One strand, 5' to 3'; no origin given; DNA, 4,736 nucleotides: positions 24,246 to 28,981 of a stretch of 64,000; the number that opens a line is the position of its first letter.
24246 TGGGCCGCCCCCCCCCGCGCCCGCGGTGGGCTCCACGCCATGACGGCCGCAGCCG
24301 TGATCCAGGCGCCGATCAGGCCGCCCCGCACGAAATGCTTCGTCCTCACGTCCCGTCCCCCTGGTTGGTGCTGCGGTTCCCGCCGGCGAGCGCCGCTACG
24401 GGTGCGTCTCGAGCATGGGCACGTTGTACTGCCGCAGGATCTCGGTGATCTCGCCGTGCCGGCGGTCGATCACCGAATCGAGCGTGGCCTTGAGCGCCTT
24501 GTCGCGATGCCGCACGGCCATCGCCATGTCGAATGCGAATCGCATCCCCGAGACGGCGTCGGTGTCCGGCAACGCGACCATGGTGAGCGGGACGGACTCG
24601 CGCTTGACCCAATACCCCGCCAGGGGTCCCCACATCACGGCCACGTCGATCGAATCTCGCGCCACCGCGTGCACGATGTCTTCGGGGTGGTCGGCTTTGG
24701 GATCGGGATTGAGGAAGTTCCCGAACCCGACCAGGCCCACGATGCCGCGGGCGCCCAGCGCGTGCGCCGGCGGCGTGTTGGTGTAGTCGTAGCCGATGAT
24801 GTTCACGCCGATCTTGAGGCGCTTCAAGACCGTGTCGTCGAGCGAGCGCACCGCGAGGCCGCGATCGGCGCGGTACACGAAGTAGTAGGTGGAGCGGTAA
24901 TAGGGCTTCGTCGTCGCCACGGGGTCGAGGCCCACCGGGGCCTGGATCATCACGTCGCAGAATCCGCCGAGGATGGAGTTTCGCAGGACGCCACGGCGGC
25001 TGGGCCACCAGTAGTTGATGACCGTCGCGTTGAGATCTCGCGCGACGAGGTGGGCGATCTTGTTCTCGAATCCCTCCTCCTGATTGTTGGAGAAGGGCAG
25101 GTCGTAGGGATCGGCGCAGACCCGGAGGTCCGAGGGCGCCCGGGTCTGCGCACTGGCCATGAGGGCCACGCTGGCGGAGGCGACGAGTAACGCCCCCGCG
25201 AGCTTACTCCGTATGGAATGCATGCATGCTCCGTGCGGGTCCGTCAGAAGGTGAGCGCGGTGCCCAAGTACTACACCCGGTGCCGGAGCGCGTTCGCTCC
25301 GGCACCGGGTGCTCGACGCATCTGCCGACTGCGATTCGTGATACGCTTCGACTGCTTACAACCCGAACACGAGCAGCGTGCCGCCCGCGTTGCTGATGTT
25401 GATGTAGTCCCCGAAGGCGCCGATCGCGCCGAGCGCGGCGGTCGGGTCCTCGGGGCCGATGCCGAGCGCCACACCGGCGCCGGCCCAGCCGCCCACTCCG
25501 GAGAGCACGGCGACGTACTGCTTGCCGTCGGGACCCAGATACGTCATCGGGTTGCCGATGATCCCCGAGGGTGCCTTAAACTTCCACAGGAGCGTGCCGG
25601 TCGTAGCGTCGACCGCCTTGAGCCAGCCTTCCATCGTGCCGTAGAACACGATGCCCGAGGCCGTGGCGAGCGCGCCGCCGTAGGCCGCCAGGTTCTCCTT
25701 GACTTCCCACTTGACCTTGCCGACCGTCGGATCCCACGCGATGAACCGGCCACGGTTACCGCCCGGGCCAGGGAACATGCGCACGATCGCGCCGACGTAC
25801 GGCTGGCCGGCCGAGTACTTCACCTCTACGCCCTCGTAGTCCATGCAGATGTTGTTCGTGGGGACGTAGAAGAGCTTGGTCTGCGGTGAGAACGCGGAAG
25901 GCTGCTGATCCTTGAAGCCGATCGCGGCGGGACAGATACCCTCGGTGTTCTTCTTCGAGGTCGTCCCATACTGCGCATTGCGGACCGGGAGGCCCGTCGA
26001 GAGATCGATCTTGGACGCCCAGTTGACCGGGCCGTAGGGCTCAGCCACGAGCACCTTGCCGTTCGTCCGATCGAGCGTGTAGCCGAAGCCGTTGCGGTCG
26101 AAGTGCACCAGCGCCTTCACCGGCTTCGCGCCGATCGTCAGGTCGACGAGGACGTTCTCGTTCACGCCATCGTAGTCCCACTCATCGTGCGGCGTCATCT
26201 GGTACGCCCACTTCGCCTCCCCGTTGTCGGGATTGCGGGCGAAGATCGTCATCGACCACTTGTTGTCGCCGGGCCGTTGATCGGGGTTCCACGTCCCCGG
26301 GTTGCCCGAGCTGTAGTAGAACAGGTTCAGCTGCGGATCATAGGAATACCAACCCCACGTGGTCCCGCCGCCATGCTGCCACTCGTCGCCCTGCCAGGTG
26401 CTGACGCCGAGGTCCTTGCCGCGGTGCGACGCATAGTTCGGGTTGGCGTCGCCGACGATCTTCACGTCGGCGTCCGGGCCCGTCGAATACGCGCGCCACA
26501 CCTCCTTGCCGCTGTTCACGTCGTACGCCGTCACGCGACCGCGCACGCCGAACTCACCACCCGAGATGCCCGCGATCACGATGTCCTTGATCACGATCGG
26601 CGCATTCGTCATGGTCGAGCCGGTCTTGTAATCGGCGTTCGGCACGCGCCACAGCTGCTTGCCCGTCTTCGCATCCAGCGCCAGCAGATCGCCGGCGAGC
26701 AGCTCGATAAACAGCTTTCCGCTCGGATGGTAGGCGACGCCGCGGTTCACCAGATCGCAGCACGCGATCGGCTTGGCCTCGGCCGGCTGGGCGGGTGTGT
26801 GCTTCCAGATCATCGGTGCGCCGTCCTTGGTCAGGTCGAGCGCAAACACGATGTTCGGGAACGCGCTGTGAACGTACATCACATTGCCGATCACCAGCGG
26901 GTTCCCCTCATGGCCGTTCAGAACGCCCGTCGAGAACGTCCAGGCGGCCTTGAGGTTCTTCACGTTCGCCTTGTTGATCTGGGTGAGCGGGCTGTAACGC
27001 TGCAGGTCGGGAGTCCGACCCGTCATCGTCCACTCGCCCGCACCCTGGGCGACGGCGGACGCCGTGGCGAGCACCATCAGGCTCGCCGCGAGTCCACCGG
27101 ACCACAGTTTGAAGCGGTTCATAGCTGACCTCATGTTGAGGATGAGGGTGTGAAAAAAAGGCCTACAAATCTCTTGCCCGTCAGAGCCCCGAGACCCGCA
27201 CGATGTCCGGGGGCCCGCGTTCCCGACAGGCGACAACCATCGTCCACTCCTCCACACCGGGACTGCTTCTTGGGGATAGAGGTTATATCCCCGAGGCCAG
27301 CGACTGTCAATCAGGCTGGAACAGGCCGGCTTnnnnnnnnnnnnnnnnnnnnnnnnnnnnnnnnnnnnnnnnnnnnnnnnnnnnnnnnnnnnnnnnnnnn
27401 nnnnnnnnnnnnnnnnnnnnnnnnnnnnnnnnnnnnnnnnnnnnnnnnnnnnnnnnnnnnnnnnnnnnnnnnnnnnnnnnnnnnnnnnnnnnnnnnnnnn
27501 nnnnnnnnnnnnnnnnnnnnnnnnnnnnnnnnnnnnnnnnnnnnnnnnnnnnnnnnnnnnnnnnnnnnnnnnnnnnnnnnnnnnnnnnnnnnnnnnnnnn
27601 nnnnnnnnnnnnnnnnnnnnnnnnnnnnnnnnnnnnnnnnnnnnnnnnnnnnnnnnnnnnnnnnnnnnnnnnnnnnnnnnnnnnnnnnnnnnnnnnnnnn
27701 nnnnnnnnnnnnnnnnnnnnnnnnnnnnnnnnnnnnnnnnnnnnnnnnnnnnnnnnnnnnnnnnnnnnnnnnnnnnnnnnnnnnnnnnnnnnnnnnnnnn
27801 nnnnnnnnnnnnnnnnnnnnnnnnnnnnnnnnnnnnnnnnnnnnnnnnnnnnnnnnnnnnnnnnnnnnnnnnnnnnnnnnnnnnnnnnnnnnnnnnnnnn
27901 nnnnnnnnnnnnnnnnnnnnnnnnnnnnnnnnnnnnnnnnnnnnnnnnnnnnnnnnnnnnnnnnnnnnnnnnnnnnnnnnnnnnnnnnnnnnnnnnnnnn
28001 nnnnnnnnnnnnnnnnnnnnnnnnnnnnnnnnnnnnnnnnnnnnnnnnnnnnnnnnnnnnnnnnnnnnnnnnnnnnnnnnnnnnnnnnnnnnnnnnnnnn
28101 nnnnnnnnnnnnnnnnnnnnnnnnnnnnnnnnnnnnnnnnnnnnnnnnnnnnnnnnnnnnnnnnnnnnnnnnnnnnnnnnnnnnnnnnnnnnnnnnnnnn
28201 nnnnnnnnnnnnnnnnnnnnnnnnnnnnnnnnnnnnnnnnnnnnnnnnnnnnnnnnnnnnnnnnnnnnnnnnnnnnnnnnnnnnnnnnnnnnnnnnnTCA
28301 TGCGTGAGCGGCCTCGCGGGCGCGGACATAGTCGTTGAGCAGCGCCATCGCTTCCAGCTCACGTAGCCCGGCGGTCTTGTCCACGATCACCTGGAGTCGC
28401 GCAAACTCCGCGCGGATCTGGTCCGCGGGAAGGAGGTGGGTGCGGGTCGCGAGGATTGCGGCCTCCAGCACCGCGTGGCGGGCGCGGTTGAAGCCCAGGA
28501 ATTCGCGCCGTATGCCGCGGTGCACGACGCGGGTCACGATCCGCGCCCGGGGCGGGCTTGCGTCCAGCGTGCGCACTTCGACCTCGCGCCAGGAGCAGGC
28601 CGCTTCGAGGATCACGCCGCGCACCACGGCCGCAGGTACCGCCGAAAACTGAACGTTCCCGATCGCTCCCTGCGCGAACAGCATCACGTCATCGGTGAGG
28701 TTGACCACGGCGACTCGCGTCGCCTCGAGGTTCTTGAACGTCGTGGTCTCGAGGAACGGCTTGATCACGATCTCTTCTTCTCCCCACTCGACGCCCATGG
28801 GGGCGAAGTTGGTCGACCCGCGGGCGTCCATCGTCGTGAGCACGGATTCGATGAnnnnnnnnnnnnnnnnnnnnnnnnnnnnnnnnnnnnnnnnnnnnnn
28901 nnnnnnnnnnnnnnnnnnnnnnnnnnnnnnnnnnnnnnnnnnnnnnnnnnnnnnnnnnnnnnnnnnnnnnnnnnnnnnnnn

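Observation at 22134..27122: XoxF-type (lanthanide-signature) methanol dehydrogenase cassette with coupled pentapeptide-repeat and beta-propeller partners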

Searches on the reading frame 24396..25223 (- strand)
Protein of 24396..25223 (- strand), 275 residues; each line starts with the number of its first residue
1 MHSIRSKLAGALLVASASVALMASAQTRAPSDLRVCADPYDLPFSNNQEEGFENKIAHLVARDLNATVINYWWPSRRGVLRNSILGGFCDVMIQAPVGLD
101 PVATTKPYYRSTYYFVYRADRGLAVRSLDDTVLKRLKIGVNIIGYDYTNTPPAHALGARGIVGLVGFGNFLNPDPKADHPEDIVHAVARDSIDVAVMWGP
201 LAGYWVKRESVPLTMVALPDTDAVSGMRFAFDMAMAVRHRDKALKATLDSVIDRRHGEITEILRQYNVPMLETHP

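Call 4: search_protein_families(library=ncbifam, proteins=[window:24396-25223:-], max_evalue=0.001)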
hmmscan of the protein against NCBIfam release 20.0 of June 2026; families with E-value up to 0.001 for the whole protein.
window:24396-25223:- (275 aa): 2 families
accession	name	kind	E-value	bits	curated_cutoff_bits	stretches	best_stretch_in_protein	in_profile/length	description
TIGR03871.1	ABC_peri_MoxJ_2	subfamily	3.6e-77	259.1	212.15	1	33-271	2-232/232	quinoprotein dehydrogenase-associated putative ABC transporter substrate-binding protein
TIGR03870.1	ABC_MoxJ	equivalog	1.4e-39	136.1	258.1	1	32-271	1-246/246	methanol oxidation system protein MoxJ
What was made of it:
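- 24396..25223 (-): XoxJ-type periplasmic binding protein (275 aa). TIGR03871 scores 259 bits against a cut-off of 212; the MoxJ equivalog TIGR03870 scores 136 against 258 (call 4).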

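Call 7: search_protein_families(library=pfam, proteins=[window:24396-25223:-], max_evalue=0.001)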
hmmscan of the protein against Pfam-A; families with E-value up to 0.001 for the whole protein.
window:24396-25223:- (275 aa): 1 family
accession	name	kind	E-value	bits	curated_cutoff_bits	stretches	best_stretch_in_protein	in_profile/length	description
PF00497.25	SBP_bac_3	-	0.00038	20.7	26.4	1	33-266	1-129/132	Bacterial extracellular solute-binding proteins, family 3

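Call 50: search_solved_structures(query=window:24396-25223:-, max_evalue=0.01)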
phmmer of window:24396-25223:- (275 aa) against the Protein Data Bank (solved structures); distinct sequences matched with E-value up to 0.01: 3.
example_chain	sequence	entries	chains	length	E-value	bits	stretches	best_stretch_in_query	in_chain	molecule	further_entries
6onp_A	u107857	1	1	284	4.4e-39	137.7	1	13-272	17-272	periplasmic binding protein XoxJ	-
5sv6_A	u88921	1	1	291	2.6e-29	105.6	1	17-271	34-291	Extracellular solute-binding protein, family 3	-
9ism_B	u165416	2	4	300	4.2e-26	95.1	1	23-272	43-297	Methanol oxidation protein MxaJ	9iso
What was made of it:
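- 24396..25223 (-): The best PDB match is XoxJ 6onp, 4.4e-39 (call 50).
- Checked: The best PDB match is XoxJ 6onp, 4e-39 (calls 4, 50).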

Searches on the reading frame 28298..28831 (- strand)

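Call 4: search_protein_families(library=ncbifam, proteins=[window:28298-28831:-], max_evalue=0.001)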
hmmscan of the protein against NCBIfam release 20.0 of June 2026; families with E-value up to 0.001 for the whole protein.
window:28298-28831:- (177 aa): 0 families

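Call 7: search_protein_families(library=pfam, proteins=[window:28298-28831:-], max_evalue=0.001)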
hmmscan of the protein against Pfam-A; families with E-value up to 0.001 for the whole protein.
window:28298-28831:- (177 aa): 2 families
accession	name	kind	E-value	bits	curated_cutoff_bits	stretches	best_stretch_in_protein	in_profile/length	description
PF04289.18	DUF447_N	-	7e-19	68.3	24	1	6-108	12-113/114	Protein of unknown function (DUF447) N-terminal domain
PF20766.2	DUF447_C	-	8.9e-12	45.3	24.8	1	115-166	1-52/53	Protein of unknown function (DUF447)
